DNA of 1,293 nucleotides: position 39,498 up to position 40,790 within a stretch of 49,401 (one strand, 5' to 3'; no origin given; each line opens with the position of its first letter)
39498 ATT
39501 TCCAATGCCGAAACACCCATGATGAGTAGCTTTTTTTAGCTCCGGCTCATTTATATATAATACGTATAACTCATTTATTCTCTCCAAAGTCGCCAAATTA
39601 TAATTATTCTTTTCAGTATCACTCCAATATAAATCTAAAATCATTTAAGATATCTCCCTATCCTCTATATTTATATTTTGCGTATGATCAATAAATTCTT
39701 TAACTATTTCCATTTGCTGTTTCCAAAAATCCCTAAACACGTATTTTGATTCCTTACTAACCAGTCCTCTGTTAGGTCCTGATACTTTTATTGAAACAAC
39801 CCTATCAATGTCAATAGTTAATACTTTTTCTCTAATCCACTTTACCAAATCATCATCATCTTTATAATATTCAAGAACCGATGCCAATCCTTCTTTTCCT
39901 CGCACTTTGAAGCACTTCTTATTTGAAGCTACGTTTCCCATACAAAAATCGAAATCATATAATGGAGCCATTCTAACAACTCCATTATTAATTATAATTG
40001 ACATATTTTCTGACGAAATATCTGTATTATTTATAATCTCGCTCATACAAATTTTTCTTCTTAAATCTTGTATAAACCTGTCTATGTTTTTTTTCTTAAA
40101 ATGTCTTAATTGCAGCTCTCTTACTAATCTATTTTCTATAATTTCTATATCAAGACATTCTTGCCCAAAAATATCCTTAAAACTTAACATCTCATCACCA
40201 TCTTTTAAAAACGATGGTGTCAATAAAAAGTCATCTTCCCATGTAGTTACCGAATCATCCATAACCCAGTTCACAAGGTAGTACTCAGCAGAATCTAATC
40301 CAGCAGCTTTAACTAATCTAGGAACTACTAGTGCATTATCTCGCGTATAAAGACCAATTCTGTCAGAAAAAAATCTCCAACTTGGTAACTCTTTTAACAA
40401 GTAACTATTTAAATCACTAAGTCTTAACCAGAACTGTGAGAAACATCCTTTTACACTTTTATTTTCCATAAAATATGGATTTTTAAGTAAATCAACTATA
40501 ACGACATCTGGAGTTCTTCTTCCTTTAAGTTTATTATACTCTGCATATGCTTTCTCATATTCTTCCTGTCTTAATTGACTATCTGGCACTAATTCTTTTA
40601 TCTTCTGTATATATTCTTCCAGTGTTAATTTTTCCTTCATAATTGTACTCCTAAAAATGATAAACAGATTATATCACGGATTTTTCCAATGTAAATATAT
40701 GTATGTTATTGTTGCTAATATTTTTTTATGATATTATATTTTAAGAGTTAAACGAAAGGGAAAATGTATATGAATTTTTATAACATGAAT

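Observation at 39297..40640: Split HipA-like kinase module in reversed order: kinase core first, HipS-like N-subdomain second, no HipB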

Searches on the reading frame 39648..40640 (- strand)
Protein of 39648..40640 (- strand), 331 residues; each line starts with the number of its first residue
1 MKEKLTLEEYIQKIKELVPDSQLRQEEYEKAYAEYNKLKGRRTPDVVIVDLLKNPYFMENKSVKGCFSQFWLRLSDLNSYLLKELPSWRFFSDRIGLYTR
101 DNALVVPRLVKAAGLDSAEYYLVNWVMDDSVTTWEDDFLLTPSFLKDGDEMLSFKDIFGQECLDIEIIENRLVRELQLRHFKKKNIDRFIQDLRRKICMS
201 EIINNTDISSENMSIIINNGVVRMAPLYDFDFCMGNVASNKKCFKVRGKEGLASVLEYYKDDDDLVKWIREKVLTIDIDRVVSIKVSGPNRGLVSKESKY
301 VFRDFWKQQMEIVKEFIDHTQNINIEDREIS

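Call 3: search_protein_families(library=pfam, proteins=[window:39648-40640:-], max_evalue=1)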
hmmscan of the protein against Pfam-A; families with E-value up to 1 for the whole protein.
window:39648-40640:- (331 aa): 1 family
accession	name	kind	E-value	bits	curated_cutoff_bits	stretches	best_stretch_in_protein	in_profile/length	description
PF07804.18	HipA_C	-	0.0011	19.1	30.5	1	179-232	108-161/213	HipA-like C-terminal domain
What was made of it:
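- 39645..40640 (-): 331-aa HipA-fold kinase core without N-subdomain 1. Gly-rich-like loop at about residues 60-72, K83, catalytic D207...N212 (D-I-S-S-E-N), Mg-binding D229 in APLYD. Pfam HipA_C 19.1 bits, below the gathering threshold (call 3).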

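Call 4: search_protein_families(library=ncbifam, proteins=[window:39648-40640:-], max_evalue=1)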
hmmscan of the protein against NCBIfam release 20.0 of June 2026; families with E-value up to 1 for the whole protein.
window:39648-40640:- (331 aa): 1 family
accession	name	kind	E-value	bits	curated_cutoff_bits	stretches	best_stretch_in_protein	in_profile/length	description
NF007297.0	PRK09775.1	equivalog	0.02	13.6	401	1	191-230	329-369/446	type II toxin-antitoxin system HipA family toxin YjjJ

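Call 5: search_protein_families(library=padloc, proteins=[window:39648-40640:-], max_evalue=1)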
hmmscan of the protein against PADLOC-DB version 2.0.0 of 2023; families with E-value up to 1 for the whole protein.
window:39648-40640:- (331 aa): 3 families
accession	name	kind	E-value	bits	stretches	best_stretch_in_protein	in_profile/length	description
PDLC04340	PDC-M03A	-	6.7e-06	23.8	1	140-245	79-182/280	-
PDLC04344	PDC-M03A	-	0.0012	16.4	1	68-244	25-202/305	-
PDLC04339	PDC-M03A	-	0.0015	16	1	199-231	143-175/293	-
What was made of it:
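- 39645..40640 (-): PADLOC PDC-M03A E 6.7e-6 (call 5).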

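Call 7: search_solved_structures(query=window:39648-40640:-, max_evalue=10, show_alignments=2)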
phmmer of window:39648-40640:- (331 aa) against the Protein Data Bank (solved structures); distinct sequences matched with E-value up to 10: 4.
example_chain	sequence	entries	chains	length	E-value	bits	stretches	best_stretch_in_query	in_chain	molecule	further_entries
7ab4_C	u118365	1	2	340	0.96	11.5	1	184-230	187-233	HipA_C domain-containing protein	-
7ab3_C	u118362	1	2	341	0.96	11.5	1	184-230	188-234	HipA_C domain-containing protein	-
2z2t_D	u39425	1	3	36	1.8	10.6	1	6-31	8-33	Fusion inhibitor peptide SC34EK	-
6c2u_A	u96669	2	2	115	1.9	10.5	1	4-49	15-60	phosphate-loop protein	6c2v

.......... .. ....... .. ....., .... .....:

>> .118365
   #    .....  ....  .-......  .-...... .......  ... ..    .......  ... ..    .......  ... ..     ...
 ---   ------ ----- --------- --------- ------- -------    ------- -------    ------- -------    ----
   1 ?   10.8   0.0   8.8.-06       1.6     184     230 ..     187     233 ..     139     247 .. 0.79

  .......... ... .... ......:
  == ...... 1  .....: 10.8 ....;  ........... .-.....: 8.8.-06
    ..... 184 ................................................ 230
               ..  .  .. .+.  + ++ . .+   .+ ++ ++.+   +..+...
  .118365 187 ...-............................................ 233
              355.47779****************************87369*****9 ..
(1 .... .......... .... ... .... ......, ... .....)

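Call 13: find_homologous_proteins(query=window:39648-40640:-, max_evalue=0.001)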
Query window:39648-40640:- (331 aa): 13 proteins with E <= 0.001 among 3771 candidates.
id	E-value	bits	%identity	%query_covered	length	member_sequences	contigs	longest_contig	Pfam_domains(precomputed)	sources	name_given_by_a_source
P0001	3.9e-209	711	97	100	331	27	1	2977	-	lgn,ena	-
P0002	9.8e-180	615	82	100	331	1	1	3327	-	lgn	-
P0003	3.8e-165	567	72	100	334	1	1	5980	-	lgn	-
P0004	6.1e-156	536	71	98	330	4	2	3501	-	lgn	-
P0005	6.9e-154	530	70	100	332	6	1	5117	-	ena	-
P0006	5.1e-149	514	66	100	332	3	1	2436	-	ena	-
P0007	6.2e-123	428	61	97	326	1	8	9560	-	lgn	-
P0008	5.3e-122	425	58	97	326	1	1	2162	-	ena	-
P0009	6.9e-118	411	57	97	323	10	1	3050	-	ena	-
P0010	2.1e-94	334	48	95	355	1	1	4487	-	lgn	-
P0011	6.9e-92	326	47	96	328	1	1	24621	PF07804.19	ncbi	-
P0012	3.1e-81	291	82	47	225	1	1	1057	-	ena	-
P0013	2.3e-49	186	34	95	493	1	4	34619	-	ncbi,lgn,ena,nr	ncbi:MAG: hypothetical protein J6K42_05015 [Clostridia bacterium]|nr:hypothetical protein [Clostridi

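Call 18: search_solved_structures(query=A1, max_evalue=1, show_alignments=3)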
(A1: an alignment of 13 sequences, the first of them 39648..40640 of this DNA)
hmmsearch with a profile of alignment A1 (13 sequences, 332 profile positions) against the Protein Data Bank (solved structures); distinct sequences matched with E-value up to 1: 0.
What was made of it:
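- On HipA-like kinase superfamily (Pfam HipA_C fold): A profile search of PDB sequences found nothing (call 18).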

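Call 27: find_encoding_contigs(protein=P0011, flank=8000, max_places=4)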
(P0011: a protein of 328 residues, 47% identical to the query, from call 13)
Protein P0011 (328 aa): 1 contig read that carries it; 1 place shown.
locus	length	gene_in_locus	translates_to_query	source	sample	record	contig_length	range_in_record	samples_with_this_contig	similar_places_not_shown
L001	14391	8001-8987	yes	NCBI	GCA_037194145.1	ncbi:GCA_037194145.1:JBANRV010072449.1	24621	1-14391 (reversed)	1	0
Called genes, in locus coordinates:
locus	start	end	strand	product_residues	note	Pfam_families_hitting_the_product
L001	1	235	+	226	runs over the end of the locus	PF08823:PG_binding_2 (faint), PF01471:PG_binding_1, PF09374:PG_binding_3 (faint), PF07486:Hydrolase_2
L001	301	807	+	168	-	PF09419:PGP_phosphatase, PF00702:Hydrolase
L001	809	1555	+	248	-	PF01478:Peptidase_A24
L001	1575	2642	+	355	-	PF01321:Creatinase_N, PF00557:Peptidase_M24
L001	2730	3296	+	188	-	PF08207:EFP_N, PF01132:EFP, PF09285:Elong-fact-P_C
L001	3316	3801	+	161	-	-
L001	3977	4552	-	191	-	PF01551:Peptidase_M23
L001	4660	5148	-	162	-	PF04138:GtrA_DPMS_TM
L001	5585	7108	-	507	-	PF00206:Lyase_1, PF08328:ASL_C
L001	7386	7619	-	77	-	-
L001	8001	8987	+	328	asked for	PF07804:HipA_C (weak)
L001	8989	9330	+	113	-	-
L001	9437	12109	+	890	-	PF00690:Cation_ATPase_N, PF00122:E1-E2_ATPase, PF00702:Hydrolase, PF13246:Cation_ATPase, PF00689:Cation_ATPase_C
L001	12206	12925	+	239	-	PF01520:Amidase_3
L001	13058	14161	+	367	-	PF01551:Peptidase_M23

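Call 28: find_encoding_contigs(protein=P0013, flank=8000, max_places=4)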
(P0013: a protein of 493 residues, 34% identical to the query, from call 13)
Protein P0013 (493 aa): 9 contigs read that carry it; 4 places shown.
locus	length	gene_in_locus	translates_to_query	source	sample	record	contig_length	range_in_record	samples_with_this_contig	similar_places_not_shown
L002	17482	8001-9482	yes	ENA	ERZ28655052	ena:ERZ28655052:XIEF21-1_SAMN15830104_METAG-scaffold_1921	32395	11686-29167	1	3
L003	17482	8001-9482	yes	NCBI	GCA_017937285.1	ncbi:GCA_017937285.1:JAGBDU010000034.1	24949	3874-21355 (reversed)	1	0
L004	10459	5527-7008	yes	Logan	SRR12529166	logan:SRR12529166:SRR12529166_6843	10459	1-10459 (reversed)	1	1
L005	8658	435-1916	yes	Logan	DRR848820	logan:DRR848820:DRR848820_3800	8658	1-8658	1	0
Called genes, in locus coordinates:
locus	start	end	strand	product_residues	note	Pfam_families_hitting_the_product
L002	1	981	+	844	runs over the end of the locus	PF12704:MacB_PCD (faint), PF02687:FtsX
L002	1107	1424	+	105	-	PF07505:DUF5131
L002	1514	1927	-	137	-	-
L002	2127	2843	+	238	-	PF02353:CMAS (weak), PF13489:Methyltransf_23, PF13847:Methyltransf_31 (weak), PF08241:Methyltransf_11, PF13649:Methyltransf_25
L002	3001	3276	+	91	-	PF06445:GyrI-like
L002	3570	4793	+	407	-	PF01546:Peptidase_M20, PF07687:M20_dimer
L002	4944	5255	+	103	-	-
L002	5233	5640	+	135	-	PF04239:DUF421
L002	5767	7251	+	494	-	PF01266:DAO, PF00355:Rieske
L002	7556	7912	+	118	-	PF00462:Glutaredoxin (weak), PF03960:ArsC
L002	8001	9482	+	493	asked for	-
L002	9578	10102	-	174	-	-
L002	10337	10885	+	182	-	-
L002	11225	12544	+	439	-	PF13173:AAA_14, PF13635:DUF4143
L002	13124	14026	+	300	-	PF13393:tRNA-synt_His, PF00587:tRNA-synt_2b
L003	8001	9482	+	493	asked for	-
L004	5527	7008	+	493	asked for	-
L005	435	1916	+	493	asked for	-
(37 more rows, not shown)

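Call 30: predict_structure(alignment_id=A1)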
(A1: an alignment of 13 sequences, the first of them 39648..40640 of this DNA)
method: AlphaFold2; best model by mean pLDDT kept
length: 331 residues; sequences in the alignment: 13
mean_pLDDT: 72.6   pTM: 0.71
mean pLDDT of the five models: 72.6, 59.0, 54.2, 48.0, 47.5
residues with pLDDT >= 90: 96; 70-90: 106; 50-70: 68; < 50: 61
segments of 3 or more residues with pLDDT < 50: 39-78, 129-132, 287-291, 324-331
pLDDT, mean of each block of 10 residues (from residue 1): 68 64 76 62 36 33 30 44 59 69 85 85 59 59 76 84 92 93 94 94 79 81 77 69 87 94 95 94 62 75 93 88 46 40
secondary structure, 60 per line:
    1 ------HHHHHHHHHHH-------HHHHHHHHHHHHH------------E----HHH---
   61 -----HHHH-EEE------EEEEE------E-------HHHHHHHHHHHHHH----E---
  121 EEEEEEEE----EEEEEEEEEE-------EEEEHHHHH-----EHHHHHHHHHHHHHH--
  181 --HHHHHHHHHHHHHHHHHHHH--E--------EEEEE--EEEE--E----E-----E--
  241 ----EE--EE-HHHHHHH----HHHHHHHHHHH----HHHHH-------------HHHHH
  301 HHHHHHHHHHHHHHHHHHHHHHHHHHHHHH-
elements in order: H7-17 H25-37 H66-69 E71-73 E80-84 H99-112 E121-128 E133-142 E150-153 H154-158 H165-178 H183-202 E214-218 E221-224 H252-258 H263-273 H278-282 H296-330
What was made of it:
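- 39645..40640 (-): AF2 model pLDDT 72.6, core above 85 (call 30).
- On hipBST (tripartite split HipA): This region of the model has pLDDT below 50 (call 30).
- The Gly-rich loop is divergent and modelled with low confidence (call 30).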

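Call 32: search_protein_representatives(alignment_id=A1)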
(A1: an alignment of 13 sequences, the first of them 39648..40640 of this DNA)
Query: 13 sequences, 332 profile positions. Proteins with E-value up to 0.001 (for the whole library): 155; up to 1e-10: 86; up to 1e-30: 18. The best 150 are listed.
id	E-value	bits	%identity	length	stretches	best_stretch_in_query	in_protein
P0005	5.4e-169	578.1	-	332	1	1-331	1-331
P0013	3.1e-123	427.7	-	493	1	1-319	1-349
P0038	1.5e-108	379.4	-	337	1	1-327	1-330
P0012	1.8e-84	300.3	-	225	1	53-210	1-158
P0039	7.1e-83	295.0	-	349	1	1-329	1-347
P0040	1.1e-80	287.8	-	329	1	1-326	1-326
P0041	3.8e-78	279.4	-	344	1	2-328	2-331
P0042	2.3e-72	260.4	-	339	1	1-323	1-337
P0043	4.1e-72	259.6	-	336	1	3-327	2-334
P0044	2.2e-70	253.9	-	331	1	3-323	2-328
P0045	1.1e-65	238.5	-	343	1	2-322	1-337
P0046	1.7e-64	234.6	-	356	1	13-328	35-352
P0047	2.9e-43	164.8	-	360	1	3-329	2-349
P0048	1.4e-42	162.6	-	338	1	5-330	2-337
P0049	5.6e-39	150.7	-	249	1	1-221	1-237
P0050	2.1e-35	138.9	-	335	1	5-324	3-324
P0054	2.1e-30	122.5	-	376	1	27-317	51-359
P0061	3.1e-24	102.2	-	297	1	46-326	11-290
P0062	9.5e-24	100.6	-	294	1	103-318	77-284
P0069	3.4e-22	95.5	-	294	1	56-323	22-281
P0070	5.0e-22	95.0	-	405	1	44-328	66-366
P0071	9.5e-22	94.0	-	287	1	49-324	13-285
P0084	8.8e-18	81.0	-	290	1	41-319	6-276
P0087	2.2e-17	79.7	-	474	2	185-291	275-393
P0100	5.1e-14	68.6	-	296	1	46-318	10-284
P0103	9.0e-14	67.8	-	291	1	50-312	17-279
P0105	1.3e-13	67.3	-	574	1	31-285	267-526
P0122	3.1e-10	56.2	-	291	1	81-311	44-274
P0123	3.9e-10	55.9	-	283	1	61-329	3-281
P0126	5.1e-10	55.5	-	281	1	66-322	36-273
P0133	1.3e-08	50.8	-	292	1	94-288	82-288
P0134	1.6e-08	50.6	-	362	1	72-231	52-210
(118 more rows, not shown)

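Call 35: fold_search(model_id=the predicted structure, library=pdb)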
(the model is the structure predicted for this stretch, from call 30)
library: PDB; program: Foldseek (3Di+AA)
matches with E <= 10: 191; with E <= 0.001: 41
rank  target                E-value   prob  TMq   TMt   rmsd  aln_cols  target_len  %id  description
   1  3akj_A                2.1e-07  1.00  0.51  0.60   5.3       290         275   13  Crystal structure of A Helicobacter pylori proinflammatory kinase CtkA (released 2010-12-01)
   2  7ab4_F                2.5e-07  1.00  0.46  0.45  10.9       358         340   14  Crystal structure of the Escherichia coli toxin-antitoxin system HipBST (HipT S59A) (released 2022-01-12)
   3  3akk_B                4.6e-07  1.00  0.50  0.57   5.1       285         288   12  Crystal structure of A Helicobacter pylori proinflammatory kinase CtkA (released 2010-12-01)
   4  7vkc                  4.6e-07  1.00  0.51  0.53   7.3       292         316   13  Crystal structure of a bacterial Ser/Thr kinase (released 2022-06-29)
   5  7wcf                  4.6e-07  1.00  0.51  0.53   7.2       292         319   12  Crystal structure of the kinase with AMP-PNP (released 2022-06-29)
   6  7vkb_A                4.9e-07  1.00  0.48  0.59   5.4       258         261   14  Crystal structure of the a bacterial kinase complex (released 2022-06-29)
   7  7ab5_C                7.2e-07  1.00  0.49  0.48  10.6       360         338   13  Crystal structure of the Escherichia coli toxin-antitoxin system HipBST (HipT D233Q) (released 2022-01-12)
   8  7ab4_C                7.6e-07  1.00  0.48  0.47  10.8       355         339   12  Crystal structure of the Escherichia coli toxin-antitoxin system HipBST (HipT S59A) (released 2022-01-12)
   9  3akl_A                8.5e-07  1.00  0.48  0.55   5.4       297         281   12  Crystal structure of A Helicobacter pylori proinflammatory kinase CtkA (released 2010-12-01)
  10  7ab3_C                9.0e-07  1.00  0.49  0.48  10.7       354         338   13  Crystal structure of the Escherichia coli toxin-antitoxin system HipBST (HipT S57A) (released 2022-01-12)
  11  3akk_A                1.2e-06  1.00  0.53  0.58   5.3       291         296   12  Crystal structure of A Helicobacter pylori proinflammatory kinase CtkA (released 2010-12-01)
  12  8ezr_B                1.3e-06  1.00  0.46  0.55   5.5       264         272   14  Crystal structure of the HipS(Lp)-HipT(Lp) complex from Legionella pneumophila, native protein (released 2023-09-27)
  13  8ezs_B                1.4e-06  1.00  0.50  0.59   6.7       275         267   15  Crystal structure of the HipS(Lp)-HipT(Lp) complex from Legionella pneumophila, Sel-met protein (released 2023-09-27)
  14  7ab5_F                1.6e-06  1.00  0.48  0.47   9.7       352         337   12  Crystal structure of the Escherichia coli toxin-antitoxin system HipBST (HipT D233Q) (released 2022-01-12)
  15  3tpv                  1.8e-06  1.00  0.48  0.39   5.5       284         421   13  Structure of pHipA bound to ADP (released 2012-10-03)
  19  3fbr_A                5.2e-06  1.00  0.45  0.36   6.4       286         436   11  structure of HipA-amppnp-peptide (released 2009-02-10)
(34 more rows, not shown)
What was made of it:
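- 39645..40640 (-): Foldseek hits to CtkA, HipT and HipA at E 2e-7 to 1e-5 (call 35).
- On HipA-like kinase superfamily (Pfam HipA_C fold): The AF2 model matches CtkA 3akj, HipT 7ab4 and 8ezr, 7vkc, and HipA 3tpv and 3fbr by Foldseek at E 2e-7 to 1e-5, probability 1.00, TM about 0.5 (calls 30, 35).
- Checked: The kinase model hits CtkA, HipT and HipA at Foldseek E 2e-7 to 1e-5, probability 1.00 (call 35).
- HipA/HipT/CtkA fold (calls 30, 35).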

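Call 37: find_related_loci(query=A1, collection=genome_contigs, flank=8000)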
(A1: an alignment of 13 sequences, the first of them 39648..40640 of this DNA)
Query A1 (331 aa) in genome_contigs; peptide patterns used: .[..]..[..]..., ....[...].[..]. (x = any residue, [..] = any of these).
35 stretches matched a pattern; 3 encode a relative of the query (tblastn E <= 1e-3); 3 distinct loci.
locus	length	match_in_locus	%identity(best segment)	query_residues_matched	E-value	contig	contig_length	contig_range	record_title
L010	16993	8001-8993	66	1-330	6e-157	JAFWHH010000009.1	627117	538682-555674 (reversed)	MAG: Clostridia bacterium isolate RGIG5739 Sheep_Ileum-2__c678, whole genome shotgun sequence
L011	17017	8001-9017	34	1-315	9e-60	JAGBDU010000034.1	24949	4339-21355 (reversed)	MAG: Clostridia bacterium isolate RGIG9027 Water_deer_Rectum-4__c25050, whole genome shotgun sequence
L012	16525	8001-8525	31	67-236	2e-19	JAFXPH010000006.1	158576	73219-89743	MAG: Clostridia bacterium isolate RGIG6622 Sheep_Rumen-1__c709692, whole genome shotgun sequence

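Call 45: search_protein_families(library=pfam, proteins=[P0038, P0039, P0042, P0047, P0050, P0054, P0061, P0070, P0087, P0105], max_evalue=0.01)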
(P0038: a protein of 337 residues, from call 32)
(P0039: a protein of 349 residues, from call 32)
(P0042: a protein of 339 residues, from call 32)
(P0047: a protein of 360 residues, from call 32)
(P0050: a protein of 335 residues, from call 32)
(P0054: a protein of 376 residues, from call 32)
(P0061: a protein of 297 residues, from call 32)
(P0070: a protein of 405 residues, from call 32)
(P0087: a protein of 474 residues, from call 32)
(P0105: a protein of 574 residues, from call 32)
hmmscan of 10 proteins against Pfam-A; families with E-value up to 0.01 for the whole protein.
P0038 (337 aa): 1 family
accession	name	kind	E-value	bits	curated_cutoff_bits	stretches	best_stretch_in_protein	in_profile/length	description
PF07804.18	HipA_C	-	0.00045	20.4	30.5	1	192-237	117-162/213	HipA-like C-terminal domain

P0039 (349 aa): 1 family
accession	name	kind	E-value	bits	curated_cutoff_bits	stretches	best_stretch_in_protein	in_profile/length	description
PF07804.18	HipA_C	-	1.4e-05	25.3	30.5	1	180-255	94-162/213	HipA-like C-terminal domain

P0042 (339 aa): 1 family
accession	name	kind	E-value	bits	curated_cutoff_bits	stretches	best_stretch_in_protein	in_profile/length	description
PF07804.18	HipA_C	-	0.00042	20.5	30.5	1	195-250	107-162/213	HipA-like C-terminal domain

P0047 (360 aa): 1 family
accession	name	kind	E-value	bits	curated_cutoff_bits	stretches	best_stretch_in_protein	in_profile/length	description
PF07804.18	HipA_C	-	0.001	19.2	30.5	1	208-252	118-162/213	HipA-like C-terminal domain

P0050 (335 aa): 1 family
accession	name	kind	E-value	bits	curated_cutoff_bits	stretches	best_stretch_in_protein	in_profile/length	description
PF07804.18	HipA_C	-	8e-05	22.8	30.5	1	181-239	102-161/213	HipA-like C-terminal domain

P0054 (376 aa): 1 family
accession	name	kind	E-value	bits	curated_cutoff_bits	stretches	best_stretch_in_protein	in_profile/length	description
PF07804.18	HipA_C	-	1.4e-05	25.3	30.5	1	143-274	33-162/213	HipA-like C-terminal domain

P0061 (297 aa): 1 family
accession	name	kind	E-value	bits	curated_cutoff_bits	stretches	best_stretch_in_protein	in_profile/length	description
PF07804.18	HipA_C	-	0.00022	21.4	30.5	1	65-197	31-163/213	HipA-like C-terminal domain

P0070 (405 aa): 0 families

P0087 (474 aa): 1 family
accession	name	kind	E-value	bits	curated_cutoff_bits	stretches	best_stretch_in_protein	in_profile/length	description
PF07804.18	HipA_C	-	2.2e-06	27.9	30.5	1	278-348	116-174/213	HipA-like C-terminal domain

P0105 (574 aa): 1 family
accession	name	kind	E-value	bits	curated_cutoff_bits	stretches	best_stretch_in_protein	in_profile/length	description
PF07804.18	HipA_C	-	0.0031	17.6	30.5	1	414-491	107-180/213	HipA-like C-terminal domain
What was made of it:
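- On HipA-like kinase superfamily (Pfam HipA_C fold): Relatives score 17-28 bits (call 45).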

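Call 54: find_encoding_contigs(protein=P0134, flank=4000, max_places=3)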
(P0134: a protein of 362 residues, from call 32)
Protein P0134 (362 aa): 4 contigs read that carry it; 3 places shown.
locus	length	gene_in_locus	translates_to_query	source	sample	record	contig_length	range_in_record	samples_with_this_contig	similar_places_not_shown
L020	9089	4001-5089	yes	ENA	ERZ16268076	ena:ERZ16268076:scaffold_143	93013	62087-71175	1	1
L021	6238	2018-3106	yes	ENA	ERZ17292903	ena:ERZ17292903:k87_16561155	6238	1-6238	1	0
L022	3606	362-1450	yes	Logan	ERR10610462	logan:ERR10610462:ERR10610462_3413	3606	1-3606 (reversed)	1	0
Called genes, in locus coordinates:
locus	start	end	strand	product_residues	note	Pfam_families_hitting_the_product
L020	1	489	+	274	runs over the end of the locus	PF01148:CTP_transf_1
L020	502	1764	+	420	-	PF02163:Peptidase_M50, PF14685:PDZ_Tricorn (faint), PF17820:PDZ_6 (faint), PF00595:PDZ (weak), PF13180:PDZ_2 (weak)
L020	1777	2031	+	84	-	PF07441:BofA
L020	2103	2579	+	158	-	PF07486:Hydrolase_2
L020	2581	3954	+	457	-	PF20769:YPEB_N, PF14620:YPEB_PepSY1-2, PF03413:PepSY (faint)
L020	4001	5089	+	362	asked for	PF07804:HipA_C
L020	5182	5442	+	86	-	-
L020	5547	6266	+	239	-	PF21778:DUF6873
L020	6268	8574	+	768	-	PF00580:UvrD-helicase, PF01443:Viral_helicase1 (faint), PF13245:AAA_19, PF13604:AAA_30 (faint), PF13361:UvrD_C, PF13538:UvrD_C_2, PF21196:PcrA_UvrD_tudor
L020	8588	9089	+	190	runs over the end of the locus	PF01725:Ham1p_like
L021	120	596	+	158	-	PF07486:Hydrolase_2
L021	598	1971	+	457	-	PF20769:YPEB_N, PF14620:YPEB_PepSY1-2, PF03413:PepSY (faint)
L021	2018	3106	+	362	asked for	PF07804:HipA_C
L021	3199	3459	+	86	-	-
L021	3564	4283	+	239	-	PF21778:DUF6873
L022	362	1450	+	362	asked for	PF07804:HipA_C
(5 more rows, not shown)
